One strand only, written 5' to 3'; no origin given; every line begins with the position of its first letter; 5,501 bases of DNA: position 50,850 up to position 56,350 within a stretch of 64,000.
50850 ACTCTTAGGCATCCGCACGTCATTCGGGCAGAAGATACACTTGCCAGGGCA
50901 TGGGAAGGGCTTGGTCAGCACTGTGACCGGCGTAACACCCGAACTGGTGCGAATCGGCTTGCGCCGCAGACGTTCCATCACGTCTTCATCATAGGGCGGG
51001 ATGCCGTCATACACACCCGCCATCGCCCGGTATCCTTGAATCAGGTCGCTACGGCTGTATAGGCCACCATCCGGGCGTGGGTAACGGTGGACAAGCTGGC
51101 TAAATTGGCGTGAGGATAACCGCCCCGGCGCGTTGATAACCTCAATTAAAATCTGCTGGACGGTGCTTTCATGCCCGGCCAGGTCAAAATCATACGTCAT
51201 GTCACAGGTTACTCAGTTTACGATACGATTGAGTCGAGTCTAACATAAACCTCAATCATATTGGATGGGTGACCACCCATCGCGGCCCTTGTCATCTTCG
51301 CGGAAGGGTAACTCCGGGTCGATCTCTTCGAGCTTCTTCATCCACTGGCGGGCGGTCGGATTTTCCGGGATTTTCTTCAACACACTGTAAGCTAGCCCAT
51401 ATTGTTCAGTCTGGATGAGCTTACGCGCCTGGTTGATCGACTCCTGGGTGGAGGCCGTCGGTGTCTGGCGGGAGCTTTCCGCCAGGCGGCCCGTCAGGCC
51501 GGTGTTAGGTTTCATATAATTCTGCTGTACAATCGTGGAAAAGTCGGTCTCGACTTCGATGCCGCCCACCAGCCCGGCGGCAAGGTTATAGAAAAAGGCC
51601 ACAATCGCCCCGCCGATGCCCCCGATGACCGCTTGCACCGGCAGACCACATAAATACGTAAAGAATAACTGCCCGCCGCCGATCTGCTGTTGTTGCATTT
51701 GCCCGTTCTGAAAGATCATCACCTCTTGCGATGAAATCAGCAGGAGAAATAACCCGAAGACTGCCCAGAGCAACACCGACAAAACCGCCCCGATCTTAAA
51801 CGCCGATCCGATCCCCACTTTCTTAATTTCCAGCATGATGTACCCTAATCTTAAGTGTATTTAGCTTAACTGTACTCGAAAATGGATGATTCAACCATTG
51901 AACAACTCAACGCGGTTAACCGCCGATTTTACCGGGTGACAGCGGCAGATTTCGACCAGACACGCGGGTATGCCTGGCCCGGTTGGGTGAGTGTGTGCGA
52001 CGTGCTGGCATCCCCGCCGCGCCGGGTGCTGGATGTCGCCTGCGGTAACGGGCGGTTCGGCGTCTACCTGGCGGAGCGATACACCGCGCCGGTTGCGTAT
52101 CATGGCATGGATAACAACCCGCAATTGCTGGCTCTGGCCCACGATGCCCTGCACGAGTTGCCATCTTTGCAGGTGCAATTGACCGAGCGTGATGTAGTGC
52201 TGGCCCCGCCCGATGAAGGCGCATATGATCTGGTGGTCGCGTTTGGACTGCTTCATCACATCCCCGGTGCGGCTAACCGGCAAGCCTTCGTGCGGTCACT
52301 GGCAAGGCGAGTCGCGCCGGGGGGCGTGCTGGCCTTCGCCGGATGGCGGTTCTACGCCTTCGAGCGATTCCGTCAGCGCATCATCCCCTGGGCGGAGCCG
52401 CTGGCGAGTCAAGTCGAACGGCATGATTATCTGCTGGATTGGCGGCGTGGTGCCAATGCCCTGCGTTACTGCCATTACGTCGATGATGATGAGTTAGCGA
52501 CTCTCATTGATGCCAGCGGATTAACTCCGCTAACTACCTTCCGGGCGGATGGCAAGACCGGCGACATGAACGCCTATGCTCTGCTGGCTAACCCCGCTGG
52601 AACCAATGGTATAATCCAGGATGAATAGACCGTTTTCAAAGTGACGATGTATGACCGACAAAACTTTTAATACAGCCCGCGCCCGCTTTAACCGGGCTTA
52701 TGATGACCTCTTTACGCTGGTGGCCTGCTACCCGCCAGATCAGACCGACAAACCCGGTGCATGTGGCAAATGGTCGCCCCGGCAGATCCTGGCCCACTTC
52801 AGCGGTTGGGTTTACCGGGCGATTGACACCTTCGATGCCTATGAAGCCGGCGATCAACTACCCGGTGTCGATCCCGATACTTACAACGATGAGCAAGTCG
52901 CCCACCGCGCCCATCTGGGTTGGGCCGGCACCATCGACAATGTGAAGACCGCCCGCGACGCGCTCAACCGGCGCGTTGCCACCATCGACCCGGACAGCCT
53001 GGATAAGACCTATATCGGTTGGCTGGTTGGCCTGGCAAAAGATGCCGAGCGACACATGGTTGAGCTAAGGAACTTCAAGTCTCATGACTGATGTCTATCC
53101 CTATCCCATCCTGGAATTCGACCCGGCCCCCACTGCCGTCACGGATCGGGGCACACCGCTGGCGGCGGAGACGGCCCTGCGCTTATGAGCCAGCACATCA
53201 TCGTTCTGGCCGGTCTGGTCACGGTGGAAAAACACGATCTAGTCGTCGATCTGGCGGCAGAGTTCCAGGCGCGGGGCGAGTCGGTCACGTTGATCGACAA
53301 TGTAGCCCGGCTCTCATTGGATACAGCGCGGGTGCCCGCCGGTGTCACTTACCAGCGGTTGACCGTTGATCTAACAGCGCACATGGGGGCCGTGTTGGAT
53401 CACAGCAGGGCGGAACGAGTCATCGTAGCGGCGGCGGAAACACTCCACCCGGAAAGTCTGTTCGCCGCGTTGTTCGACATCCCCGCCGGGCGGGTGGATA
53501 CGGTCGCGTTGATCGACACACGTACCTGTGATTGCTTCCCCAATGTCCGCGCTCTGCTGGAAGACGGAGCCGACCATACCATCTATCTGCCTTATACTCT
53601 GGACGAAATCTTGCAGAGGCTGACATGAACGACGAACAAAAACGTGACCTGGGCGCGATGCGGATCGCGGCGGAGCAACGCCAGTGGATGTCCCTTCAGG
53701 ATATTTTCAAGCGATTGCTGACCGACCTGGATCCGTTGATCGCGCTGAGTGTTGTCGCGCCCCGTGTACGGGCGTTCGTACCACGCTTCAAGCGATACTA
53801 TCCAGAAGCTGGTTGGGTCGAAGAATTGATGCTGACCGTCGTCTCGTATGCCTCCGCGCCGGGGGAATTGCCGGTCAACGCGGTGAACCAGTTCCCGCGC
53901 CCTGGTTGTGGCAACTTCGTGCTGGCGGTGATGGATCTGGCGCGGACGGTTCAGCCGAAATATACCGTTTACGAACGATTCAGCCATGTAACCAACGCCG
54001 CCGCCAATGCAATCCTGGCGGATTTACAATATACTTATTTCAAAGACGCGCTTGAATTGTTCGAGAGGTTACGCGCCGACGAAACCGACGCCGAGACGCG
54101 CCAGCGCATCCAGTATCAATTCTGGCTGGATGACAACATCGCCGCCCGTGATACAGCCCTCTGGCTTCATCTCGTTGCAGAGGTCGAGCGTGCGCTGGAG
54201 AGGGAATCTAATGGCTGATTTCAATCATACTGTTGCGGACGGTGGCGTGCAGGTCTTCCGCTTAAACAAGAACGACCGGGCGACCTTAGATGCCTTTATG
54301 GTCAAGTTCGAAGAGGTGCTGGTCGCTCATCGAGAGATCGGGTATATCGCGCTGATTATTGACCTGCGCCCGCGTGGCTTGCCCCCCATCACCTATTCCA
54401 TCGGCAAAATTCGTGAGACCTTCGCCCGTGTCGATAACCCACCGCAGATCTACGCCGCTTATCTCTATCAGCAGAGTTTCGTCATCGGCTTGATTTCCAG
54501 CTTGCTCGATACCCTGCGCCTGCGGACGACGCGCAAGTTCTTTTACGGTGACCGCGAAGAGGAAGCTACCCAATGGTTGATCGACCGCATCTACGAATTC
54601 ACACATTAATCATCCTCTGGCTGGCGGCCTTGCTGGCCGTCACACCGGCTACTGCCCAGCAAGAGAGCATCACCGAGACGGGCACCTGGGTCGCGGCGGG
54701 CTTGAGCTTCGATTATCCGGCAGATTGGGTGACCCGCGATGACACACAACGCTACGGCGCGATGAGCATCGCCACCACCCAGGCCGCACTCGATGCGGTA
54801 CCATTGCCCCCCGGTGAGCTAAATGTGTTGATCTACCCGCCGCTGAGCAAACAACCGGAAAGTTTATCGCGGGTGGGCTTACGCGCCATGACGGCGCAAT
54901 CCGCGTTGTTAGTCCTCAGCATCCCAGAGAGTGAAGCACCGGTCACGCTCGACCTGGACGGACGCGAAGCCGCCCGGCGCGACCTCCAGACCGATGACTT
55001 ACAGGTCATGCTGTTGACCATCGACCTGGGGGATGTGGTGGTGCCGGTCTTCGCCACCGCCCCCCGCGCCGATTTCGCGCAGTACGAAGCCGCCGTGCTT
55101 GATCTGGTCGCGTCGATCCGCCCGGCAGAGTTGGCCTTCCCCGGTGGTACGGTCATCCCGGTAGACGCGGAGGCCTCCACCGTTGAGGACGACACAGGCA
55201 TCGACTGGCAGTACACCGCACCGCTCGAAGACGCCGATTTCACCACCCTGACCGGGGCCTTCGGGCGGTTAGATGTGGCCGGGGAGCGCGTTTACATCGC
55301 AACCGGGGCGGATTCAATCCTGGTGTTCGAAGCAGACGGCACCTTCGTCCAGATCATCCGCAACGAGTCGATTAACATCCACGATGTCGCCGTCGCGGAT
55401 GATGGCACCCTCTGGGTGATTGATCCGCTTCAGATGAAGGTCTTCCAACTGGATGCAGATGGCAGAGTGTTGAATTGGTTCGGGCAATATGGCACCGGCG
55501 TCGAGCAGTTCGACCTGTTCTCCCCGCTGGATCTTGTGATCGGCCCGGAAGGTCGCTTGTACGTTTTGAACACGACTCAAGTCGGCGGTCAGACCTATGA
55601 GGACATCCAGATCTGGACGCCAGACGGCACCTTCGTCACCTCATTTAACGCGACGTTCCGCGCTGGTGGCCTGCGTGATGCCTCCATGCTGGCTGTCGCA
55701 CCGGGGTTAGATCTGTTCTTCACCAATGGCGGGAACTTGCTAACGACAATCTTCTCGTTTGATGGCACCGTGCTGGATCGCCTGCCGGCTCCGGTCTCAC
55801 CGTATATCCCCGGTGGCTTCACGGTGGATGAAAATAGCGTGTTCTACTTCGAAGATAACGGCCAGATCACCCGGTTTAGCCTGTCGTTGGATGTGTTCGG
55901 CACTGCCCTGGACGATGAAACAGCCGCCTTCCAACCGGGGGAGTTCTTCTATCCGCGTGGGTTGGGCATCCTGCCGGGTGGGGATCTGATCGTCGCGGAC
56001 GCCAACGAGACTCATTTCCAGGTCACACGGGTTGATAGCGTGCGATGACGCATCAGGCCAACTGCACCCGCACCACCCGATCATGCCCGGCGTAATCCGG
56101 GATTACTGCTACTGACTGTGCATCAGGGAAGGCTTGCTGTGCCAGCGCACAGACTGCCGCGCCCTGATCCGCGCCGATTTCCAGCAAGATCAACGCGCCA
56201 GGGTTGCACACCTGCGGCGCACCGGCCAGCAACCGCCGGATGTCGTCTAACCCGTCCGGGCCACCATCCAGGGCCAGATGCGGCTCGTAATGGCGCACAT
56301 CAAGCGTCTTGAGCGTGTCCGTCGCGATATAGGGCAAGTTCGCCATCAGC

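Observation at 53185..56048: Four-gene translationally coupled operon of unknowns ending in a secreted NHL beta-propeller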

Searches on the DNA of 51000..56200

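Call 64: search_rna_families(source=window, start=51000, end=56200, threshold=evalue, max_evalue=1)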
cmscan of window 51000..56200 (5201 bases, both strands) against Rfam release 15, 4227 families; matches with E-value up to 1: 0.
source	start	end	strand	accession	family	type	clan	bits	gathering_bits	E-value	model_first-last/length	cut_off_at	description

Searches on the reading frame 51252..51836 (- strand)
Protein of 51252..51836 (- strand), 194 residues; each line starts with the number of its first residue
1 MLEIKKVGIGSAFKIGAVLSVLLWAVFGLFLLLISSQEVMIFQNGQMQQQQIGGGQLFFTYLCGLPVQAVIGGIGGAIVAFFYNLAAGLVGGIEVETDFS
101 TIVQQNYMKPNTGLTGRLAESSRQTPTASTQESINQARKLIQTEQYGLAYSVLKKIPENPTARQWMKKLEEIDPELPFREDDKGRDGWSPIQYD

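Call 5: search_protein_families(library=pfam, proteins=[window:51252-51836:-], max_evalue=1)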
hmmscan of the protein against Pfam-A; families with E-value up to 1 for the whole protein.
window:51252-51836:- (194 aa): 2 families
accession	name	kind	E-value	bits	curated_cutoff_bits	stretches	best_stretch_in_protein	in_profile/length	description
PF12089.13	DUF3566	-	5e-05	24.1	22.2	1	2-96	6-115/118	Transmembrane domain of unknown function (DUF3566)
PF10190.14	Tmemb_170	-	0.057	14.2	29.5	1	19-86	10-74/106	Putative transmembrane protein 170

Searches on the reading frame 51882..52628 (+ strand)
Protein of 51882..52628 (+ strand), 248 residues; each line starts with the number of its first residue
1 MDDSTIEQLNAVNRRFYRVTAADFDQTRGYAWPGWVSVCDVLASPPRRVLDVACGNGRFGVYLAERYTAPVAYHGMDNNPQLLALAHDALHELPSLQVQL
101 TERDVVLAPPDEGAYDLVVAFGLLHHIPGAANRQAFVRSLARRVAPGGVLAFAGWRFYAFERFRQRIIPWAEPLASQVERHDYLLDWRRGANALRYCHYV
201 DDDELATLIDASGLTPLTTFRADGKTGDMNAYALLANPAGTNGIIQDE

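Call 5: search_protein_families(library=pfam, proteins=[window:51882-52628:+], max_evalue=1)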
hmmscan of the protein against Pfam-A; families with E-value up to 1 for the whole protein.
window:51882-52628:+ (248 aa): 13 families
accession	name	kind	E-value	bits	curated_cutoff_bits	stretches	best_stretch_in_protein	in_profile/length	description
PF13649.12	Methyltransf_25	-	3.9e-16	59.9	27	1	49-148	1-97/97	Methyltransferase domain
PF08242.18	Methyltransf_12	-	7.8e-16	59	30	1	50-150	1-98/98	Methyltransferase domain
PF13489.12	Methyltransf_23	-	9.7e-15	55.1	27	1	44-217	21-162/164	Methyltransferase domain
PF08241.18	Methyltransf_11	-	2.3e-13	51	21.2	1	50-152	1-95/95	Methyltransferase domain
PF13847.12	Methyltransf_31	-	1.1e-09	38.6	27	1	48-153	6-110/145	Methyltransferase domain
PF01209.24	Ubie_methyltran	-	1e-06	28.8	20.1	1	44-186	46-193/233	ubiE/COQ5 methyltransferase family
PF05175.20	MTS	-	1.9e-05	24.8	23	1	46-152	32-138/170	Methyltransferase small domain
PF02353.26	CMAS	-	0.00022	21.1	27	1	45-152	62-164/273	Mycolic acid cyclopropane synthetase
PF06080.18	DUF938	-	0.00031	21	27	1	41-153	21-138/202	Protein of unknown function (DUF938)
PF02836.23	Glyco_hydro_2_C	-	0.013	15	21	1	180-215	39-74/302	Glycosyl hydrolases family 2, TIM barrel domain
PF03848.20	TehB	-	0.075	12.9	20.4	1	45-67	30-52/193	Tellurite resistance protein TehB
PF01135.25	PCMT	-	0.23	11.6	20.3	1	45-130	73-158/210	Protein-L-isoaspartate(D-aspartate) O-methyltransferase (PCMT)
PF09243.16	Rsm22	-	0.26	11.1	23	1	46-143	35-131/275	Mitochondrial small ribosomal subunit Rsm22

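Call 33: search_protein_families(library=ncbifam, proteins=[window:51882-52628:+], max_evalue=0.01)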
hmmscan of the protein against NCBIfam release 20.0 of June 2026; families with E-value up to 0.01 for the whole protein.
window:51882-52628:+ (248 aa): 30 families (the best 25 are shown)
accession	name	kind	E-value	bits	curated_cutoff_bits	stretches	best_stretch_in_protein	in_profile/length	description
NF010703.0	PRK14103.1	equivalog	2.4e-10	40.3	320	1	38-152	22-124/256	trans-aconitate 2-methyltransferase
NF038261.1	rhodoquin_RquA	equivalog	2.7e-10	40.4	175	1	45-182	49-187/218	rhodoquinone biosynthesis methyltransferase RquA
NF043040.1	corrin_prot_MT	hypoth_equivalog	2.9e-09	36.7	180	1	42-153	38-148/216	corrinoid protein-associated methyltransferase CpaM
NF045823.1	PthPhpthDimycoMt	equivalog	1.6e-08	34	300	1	47-158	68-172/256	phthiotriol/phenolphthiotriol dimycocerosates methyltransferase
NF040703.1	cyclopro_CfaB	exception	3.2e-08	32.8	650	1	45-150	159-261/393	C17 cyclopropane fatty acid synthase CfaB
TIGR01983.1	UbiG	equivalog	8.5e-08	31.8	102.95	1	47-153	51-152/228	bifunctional 2-polyprenyl-6-hydroxyphenol methylase/3-demethylubiquinol 3-O-methyltransferase UbiG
NF045825.1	FAmtase_mtf2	equivalog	1.4e-07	31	400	1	47-175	60-175/248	fatty-acid O-methyltransferase Mtf2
TIGR01934.1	MenG_MenH_UbiE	subfamily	2.5e-07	30.2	158.35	1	41-151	35-140/223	ubiquinone/menaquinone biosynthesis methyltransferase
NF001244.0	PRK00216.1-5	equivalog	2.8e-07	30.1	216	1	43-123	46-128/236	bifunctional demethylmenaquinone methyltransferase/2-methoxy-6-polyprenyl-1,4-benzoquinol methylase UbiE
NF008686.0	PRK11705.1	equivalog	4.4e-07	29.3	400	1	44-150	166-263/383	cyclopropane fatty acyl phospholipid synthase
TIGR02072.1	BioC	equivalog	1.2e-06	28.6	184.95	1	45-153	34-133/244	malonyl-ACP O-methyltransferase BioC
NF002463.0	PRK01683.1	equivalog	4.1e-06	26.6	297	1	40-151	26-127/258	trans-aconitate 2-methyltransferase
NF045667.1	MTase_DVU1556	equivalog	5.4e-06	26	155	1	38-152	17-119/213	DVU_1556 family methyltransferase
NF001243.0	PRK00216.1-4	equivalog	1.4e-05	24.6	235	1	46-151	48-150/237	demethylmenaquinone methyltransferase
TIGR02752.1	MenG_heptapren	equivalog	1.5e-05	24.6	419.85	1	47-151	47-148/231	demethylmenaquinone methyltransferase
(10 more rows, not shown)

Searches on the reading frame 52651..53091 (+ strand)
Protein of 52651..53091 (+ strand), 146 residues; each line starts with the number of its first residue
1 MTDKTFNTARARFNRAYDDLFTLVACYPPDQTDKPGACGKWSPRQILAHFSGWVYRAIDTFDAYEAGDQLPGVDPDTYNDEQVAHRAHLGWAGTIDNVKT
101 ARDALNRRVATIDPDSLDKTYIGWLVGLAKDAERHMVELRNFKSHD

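Call 5: search_protein_families(library=pfam, proteins=[window:52651-53091:+], max_evalue=1)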
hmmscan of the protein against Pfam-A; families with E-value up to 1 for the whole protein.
window:52651-53091:+ (146 aa): 3 families
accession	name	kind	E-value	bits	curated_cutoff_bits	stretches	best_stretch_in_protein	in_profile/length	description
PF11716.13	MDMPI_N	-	1.7e-07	32.5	24.2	1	16-138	4-131/140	Mycothiol maleylpyruvate isomerase N-terminal domain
PF12867.12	DinB_2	-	2.1e-06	28.6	24.8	1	13-122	2-100/128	DinB superfamily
PF08020.16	DUF1706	-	0.11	12.8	24.2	1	14-79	15-82/166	Protein of unknown function (DUF1706)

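Call 33: search_protein_families(library=ncbifam, proteins=[window:52651-53091:+], max_evalue=0.01)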
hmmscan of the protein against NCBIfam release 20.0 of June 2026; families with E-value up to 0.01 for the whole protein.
window:52651-53091:+ (146 aa): 2 families
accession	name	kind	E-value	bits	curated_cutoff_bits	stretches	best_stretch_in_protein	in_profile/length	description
TIGR03083.1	TIGR03083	domain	1.9e-07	31.6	50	1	15-122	4-102/202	maleylpyruvate isomerase family mycothiol-dependent enzyme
TIGR03086.1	TIGR03086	subfamily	0.00011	22.3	83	1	15-85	3-73/180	TIGR03086 family metal-binding protein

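Call 76: search_protein_families(library=padloc, proteins=[window:52651-53091:+], max_evalue=0.1)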
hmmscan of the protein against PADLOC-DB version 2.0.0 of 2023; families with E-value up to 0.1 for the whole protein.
window:52651-53091:+ (146 aa): 0 families
